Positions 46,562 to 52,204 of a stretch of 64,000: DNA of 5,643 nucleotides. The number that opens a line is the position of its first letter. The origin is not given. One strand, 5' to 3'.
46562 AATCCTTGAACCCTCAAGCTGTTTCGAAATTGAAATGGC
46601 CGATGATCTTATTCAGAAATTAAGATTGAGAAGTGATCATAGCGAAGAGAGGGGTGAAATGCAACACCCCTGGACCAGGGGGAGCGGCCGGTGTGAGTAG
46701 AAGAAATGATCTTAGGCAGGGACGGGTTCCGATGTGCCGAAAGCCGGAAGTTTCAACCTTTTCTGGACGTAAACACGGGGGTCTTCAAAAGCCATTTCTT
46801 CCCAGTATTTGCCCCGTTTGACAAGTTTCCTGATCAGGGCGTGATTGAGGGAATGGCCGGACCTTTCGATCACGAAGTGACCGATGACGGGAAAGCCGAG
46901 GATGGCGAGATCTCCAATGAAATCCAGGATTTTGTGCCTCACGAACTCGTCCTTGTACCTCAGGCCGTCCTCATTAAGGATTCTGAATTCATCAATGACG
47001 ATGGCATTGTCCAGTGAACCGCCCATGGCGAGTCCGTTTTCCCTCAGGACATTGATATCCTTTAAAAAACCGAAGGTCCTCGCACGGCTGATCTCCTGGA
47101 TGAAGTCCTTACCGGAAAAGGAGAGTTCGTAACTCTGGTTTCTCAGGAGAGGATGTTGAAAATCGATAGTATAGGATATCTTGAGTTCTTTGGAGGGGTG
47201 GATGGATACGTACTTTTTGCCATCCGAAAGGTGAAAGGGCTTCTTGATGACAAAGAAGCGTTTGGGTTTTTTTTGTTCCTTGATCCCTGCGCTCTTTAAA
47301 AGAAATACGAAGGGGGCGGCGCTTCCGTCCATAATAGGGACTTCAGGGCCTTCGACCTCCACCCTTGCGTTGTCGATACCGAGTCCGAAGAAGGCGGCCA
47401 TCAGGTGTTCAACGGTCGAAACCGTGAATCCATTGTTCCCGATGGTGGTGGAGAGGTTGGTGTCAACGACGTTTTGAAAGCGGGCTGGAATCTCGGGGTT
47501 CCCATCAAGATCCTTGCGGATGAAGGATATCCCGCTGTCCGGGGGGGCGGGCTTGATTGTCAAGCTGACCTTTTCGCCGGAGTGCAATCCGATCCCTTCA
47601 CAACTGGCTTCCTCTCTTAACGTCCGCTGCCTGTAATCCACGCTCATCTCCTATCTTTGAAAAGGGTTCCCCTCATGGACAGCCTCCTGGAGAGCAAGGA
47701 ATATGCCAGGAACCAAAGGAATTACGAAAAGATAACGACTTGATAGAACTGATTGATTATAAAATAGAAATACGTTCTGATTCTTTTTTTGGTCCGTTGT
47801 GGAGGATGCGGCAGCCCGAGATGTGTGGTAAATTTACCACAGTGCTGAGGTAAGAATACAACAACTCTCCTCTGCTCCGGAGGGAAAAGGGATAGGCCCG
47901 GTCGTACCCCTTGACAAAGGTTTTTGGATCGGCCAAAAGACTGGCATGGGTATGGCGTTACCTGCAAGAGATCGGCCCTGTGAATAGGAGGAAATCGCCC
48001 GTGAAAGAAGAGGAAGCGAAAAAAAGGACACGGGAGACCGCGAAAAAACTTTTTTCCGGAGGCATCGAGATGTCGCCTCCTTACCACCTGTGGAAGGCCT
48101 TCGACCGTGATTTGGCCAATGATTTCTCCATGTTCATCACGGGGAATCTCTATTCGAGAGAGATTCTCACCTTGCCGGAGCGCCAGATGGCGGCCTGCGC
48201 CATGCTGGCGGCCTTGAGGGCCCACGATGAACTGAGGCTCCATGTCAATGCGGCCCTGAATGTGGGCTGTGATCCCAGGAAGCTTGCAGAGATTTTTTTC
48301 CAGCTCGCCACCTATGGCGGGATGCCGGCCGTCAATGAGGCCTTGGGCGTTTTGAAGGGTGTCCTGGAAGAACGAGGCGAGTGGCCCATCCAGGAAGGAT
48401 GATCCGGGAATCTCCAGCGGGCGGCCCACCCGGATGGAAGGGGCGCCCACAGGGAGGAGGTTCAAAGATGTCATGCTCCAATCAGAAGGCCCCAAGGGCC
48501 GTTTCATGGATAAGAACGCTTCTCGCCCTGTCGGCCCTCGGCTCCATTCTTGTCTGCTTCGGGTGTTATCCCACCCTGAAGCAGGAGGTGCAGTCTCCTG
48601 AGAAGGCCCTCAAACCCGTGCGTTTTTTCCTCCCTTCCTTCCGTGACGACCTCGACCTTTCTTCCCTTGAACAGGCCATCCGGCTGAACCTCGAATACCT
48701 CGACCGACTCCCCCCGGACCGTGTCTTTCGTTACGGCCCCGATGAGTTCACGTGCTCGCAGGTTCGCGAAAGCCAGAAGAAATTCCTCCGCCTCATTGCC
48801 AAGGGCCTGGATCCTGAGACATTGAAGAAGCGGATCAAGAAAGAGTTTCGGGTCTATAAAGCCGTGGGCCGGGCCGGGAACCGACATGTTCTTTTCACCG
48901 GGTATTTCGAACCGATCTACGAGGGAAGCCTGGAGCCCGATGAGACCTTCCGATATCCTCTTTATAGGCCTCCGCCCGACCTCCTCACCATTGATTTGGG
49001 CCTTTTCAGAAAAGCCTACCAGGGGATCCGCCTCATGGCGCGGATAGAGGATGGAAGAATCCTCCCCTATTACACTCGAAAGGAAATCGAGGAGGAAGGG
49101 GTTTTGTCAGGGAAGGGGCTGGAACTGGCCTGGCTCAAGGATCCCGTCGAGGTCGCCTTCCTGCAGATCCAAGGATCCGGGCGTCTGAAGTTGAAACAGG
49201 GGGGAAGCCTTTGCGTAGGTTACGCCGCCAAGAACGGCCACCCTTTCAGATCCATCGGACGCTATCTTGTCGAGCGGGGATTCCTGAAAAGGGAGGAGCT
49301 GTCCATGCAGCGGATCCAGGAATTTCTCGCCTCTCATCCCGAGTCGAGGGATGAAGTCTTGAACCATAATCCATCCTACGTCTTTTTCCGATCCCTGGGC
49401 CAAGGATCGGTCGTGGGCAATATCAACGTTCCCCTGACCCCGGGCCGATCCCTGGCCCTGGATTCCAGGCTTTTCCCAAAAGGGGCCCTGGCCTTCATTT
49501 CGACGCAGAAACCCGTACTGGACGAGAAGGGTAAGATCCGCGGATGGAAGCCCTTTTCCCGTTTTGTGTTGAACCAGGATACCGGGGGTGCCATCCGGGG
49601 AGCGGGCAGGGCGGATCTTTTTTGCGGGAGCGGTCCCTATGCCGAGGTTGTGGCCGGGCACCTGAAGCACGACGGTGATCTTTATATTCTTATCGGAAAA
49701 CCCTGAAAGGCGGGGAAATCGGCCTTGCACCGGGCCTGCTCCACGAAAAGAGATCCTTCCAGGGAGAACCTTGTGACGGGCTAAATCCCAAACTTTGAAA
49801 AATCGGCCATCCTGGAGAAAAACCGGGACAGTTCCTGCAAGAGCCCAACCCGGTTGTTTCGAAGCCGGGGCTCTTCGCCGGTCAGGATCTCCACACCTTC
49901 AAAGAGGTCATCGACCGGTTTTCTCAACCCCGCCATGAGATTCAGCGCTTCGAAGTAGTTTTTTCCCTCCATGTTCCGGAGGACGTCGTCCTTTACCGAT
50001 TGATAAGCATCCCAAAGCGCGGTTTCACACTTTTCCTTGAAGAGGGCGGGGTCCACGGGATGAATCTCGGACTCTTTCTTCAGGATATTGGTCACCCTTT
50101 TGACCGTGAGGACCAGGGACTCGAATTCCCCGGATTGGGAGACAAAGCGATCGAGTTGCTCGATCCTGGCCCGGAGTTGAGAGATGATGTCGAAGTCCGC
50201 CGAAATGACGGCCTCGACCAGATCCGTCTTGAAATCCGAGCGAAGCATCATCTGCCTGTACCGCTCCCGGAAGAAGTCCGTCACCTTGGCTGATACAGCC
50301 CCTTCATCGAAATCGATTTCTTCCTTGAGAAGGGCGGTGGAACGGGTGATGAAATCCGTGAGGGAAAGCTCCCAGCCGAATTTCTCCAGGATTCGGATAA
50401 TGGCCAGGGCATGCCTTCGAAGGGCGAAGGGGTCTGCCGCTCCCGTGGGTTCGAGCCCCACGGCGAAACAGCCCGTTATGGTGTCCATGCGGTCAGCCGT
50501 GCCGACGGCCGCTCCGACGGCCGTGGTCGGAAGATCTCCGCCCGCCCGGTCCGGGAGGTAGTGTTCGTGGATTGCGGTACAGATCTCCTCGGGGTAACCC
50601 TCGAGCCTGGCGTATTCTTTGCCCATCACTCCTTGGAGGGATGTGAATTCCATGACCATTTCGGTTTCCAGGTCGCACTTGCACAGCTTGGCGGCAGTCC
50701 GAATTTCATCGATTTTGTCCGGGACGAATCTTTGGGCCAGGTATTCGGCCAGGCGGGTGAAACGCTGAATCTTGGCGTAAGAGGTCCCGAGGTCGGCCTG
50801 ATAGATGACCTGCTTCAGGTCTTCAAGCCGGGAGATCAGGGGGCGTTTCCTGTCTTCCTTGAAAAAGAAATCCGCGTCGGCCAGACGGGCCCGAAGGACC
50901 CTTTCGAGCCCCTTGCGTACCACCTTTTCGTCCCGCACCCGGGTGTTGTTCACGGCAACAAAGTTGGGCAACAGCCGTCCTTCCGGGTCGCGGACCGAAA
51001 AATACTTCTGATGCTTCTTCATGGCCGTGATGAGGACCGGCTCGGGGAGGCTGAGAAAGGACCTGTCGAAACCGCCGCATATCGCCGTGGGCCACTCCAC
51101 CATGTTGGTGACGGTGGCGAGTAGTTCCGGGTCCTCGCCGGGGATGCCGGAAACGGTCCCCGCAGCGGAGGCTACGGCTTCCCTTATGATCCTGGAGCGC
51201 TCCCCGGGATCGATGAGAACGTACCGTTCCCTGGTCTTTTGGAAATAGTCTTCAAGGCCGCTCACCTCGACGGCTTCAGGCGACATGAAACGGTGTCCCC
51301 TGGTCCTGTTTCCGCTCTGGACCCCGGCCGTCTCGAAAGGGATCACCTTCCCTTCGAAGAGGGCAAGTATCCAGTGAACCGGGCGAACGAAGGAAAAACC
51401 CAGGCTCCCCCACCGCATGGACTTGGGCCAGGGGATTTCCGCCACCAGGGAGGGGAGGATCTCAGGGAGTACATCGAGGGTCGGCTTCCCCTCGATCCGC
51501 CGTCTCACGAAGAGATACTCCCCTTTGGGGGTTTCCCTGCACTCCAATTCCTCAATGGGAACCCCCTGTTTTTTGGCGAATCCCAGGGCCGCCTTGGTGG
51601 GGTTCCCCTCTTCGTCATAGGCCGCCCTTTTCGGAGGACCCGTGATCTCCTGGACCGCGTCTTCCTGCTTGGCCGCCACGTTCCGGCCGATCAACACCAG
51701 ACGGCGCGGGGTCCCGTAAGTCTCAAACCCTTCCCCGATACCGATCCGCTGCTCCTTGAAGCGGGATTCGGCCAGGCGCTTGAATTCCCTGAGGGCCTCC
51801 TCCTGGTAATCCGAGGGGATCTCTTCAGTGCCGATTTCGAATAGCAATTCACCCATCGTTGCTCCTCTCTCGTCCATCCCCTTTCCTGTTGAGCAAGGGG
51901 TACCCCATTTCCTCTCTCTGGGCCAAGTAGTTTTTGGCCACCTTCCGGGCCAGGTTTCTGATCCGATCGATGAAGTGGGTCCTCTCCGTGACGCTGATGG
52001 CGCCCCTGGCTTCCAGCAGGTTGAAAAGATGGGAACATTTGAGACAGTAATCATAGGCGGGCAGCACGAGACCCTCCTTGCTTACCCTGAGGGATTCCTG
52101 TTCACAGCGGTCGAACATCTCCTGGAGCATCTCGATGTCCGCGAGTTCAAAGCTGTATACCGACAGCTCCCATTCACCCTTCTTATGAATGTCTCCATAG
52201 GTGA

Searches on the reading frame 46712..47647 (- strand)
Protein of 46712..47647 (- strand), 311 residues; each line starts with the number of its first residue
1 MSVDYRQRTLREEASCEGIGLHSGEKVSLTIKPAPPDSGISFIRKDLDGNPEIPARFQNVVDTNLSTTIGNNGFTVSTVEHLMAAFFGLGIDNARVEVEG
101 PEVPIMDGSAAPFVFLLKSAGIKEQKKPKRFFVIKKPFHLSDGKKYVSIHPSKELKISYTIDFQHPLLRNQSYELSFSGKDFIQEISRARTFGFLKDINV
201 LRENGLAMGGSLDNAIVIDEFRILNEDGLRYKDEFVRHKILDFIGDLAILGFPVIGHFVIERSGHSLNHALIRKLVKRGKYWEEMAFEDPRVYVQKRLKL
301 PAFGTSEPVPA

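Call 67: search_protein_families(library=pfam, proteins=[window:46712-47647:-], max_evalue=0.00001)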
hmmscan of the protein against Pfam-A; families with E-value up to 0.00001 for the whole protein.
window:46712-47647:- (311 aa): 1 family
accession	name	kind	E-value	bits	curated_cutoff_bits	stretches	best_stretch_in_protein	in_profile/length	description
PF03331.19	LpxC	-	3.6e-114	381.2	27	1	7-276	1-267/268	UDP-3-O-acyl N-acetylglycosamine deacetylase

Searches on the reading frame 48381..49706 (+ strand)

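Call 67: search_protein_families(library=pfam, proteins=[window:48381-49706:+], max_evalue=0.00001)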
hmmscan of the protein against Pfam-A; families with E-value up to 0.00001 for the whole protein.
window:48381-49706:+ (441 aa): 2 families
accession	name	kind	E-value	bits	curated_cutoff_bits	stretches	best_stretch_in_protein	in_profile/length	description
PF03562.22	MltA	-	1.3e-61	207.8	24.3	1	171-337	1-163/163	MltA specific insert domain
PF06725.17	3D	-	1.5e-17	64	23.8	1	356-437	1-71/72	3D domain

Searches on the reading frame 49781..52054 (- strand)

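Call 67: search_protein_families(library=pfam, proteins=[window:49781-52054:-], max_evalue=0.00001)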
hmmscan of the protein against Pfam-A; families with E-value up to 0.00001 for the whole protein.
window:49781-52054:- (757 aa): 1 family
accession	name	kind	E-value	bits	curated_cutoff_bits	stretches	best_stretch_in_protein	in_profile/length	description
PF02092.22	tRNA_synt_2f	-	1.6e-205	684.5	29.2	1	70-617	1-535/536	Glycyl-tRNA synthetase beta subunit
